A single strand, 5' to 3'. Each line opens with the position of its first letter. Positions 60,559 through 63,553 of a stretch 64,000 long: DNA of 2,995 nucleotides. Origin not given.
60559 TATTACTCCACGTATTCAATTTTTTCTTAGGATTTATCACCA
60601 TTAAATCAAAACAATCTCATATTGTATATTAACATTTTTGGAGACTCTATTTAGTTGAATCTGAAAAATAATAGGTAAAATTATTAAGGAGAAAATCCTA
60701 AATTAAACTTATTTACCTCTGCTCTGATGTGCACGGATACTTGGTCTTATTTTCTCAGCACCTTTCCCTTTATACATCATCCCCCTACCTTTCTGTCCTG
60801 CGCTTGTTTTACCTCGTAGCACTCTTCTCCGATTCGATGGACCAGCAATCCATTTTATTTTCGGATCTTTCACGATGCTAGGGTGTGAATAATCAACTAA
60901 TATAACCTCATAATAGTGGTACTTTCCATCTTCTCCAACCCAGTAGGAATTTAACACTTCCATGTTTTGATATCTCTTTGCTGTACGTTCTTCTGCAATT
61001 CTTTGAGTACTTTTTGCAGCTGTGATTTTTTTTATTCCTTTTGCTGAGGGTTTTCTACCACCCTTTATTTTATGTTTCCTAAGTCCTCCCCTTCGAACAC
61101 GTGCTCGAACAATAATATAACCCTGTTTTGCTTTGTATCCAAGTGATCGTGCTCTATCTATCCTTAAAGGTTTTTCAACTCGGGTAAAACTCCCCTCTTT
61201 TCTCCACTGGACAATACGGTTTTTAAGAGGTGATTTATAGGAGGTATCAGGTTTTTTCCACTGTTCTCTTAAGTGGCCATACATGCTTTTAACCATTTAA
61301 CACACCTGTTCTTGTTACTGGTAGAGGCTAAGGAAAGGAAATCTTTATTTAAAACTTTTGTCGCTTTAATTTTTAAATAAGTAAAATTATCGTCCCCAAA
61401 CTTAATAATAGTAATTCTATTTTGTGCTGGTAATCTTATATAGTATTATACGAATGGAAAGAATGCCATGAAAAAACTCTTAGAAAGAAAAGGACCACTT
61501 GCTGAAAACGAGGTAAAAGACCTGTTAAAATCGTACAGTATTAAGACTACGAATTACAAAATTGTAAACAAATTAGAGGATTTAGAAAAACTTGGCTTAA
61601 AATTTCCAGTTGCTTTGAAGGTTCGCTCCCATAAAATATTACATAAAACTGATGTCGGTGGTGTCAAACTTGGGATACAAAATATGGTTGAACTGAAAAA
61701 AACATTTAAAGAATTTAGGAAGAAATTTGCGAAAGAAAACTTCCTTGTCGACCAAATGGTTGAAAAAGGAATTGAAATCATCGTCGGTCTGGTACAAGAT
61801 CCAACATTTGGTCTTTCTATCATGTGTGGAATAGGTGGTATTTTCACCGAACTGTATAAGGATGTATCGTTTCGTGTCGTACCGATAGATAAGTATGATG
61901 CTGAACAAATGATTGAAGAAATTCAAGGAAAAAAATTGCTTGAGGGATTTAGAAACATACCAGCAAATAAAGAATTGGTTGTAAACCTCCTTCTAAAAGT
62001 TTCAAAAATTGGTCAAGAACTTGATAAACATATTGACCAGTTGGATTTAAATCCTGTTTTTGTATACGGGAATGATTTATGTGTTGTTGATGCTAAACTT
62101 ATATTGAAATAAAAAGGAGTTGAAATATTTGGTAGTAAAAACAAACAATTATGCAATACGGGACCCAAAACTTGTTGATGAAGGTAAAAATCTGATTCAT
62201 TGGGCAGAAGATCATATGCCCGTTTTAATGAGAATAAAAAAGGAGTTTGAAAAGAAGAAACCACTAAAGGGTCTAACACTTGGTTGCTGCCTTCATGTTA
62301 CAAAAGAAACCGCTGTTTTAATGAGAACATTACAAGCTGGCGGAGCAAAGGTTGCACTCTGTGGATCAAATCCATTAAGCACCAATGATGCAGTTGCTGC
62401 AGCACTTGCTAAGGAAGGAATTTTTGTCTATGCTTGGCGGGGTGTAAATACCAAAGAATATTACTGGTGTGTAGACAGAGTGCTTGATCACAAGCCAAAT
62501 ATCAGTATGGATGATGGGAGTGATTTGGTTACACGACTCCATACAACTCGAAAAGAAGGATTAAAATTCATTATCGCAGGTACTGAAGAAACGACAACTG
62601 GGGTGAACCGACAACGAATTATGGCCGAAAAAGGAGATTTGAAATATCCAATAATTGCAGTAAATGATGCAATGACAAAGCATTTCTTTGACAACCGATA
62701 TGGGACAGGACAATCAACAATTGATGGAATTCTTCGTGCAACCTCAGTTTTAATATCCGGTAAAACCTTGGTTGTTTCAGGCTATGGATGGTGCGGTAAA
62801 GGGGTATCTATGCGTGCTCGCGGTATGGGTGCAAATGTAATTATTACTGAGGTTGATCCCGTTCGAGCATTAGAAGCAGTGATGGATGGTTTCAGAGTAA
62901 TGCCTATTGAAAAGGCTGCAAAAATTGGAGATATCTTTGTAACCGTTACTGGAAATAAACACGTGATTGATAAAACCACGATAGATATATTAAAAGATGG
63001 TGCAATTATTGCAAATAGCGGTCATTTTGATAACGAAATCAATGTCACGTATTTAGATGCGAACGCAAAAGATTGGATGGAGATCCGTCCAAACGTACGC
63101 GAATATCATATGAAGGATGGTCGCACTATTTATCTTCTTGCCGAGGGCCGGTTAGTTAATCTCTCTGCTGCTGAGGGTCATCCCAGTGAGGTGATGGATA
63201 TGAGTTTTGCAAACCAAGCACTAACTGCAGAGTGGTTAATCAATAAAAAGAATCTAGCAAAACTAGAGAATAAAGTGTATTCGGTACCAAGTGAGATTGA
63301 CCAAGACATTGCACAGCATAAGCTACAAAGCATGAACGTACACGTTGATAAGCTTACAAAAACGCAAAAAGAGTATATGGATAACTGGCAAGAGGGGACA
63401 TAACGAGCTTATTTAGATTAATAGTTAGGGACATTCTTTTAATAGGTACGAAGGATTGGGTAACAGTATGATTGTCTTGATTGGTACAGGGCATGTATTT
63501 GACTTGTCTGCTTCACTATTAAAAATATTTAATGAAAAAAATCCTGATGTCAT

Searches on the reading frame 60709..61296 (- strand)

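Call 94: search_protein_families(library=pfam, proteins=[window:60709-61296:-], max_evalue=0.00001)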
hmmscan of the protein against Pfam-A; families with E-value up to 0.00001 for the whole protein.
window:60709-61296:- (195 aa): 1 family
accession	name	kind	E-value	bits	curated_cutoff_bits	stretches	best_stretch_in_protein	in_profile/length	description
PF00827.22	Ribosomal_L15e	-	6.2e-76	254.8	27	1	4-190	1-191/191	Ribosomal L15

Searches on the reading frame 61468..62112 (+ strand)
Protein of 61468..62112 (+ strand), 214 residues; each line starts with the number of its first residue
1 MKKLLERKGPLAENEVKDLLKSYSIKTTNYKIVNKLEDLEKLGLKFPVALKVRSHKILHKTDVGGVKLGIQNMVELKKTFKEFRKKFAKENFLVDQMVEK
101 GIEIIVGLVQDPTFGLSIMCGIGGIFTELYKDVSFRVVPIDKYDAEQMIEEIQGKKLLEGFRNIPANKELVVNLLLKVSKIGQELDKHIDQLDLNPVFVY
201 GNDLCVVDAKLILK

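Call 94: search_protein_families(library=pfam, proteins=[window:61468-62112:+], max_evalue=0.00001)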
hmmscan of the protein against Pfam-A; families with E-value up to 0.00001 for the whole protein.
window:61468-62112:+ (214 aa): 1 family
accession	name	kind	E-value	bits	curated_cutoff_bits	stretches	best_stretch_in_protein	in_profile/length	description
PF13549.11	ATP-grasp_5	-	8.8e-56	189.2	27.6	1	6-213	5-221/221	ATP-grasp domain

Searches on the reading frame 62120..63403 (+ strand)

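Call 94: search_protein_families(library=pfam, proteins=[window:62120-63403:+], max_evalue=0.00001)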
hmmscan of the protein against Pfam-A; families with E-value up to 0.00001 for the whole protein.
window:62120-63403:+ (427 aa): 4 families
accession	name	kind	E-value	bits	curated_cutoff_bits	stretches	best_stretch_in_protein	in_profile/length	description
PF05221.23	AdoHcyase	-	1.6e-64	218.4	25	2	10-145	1-141/299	S-adenosyl-L-homocysteine hydrolase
PF00670.27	AdoHcyase_NAD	-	1.3e-57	194.9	27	1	192-352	1-161/162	S-adenosyl-L-homocysteine hydrolase, NAD binding domain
PF02826.25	2-Hacid_dh_C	-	4.8e-08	33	25.1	1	208-301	30-127/178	D-isomer specific 2-hydroxyacid dehydrogenase, NAD binding domain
PF07991.19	KARI_N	-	2.4e-06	27.6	20.6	1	212-304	2-98/165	Acetohydroxy acid isomeroreductase, NADPH-binding domain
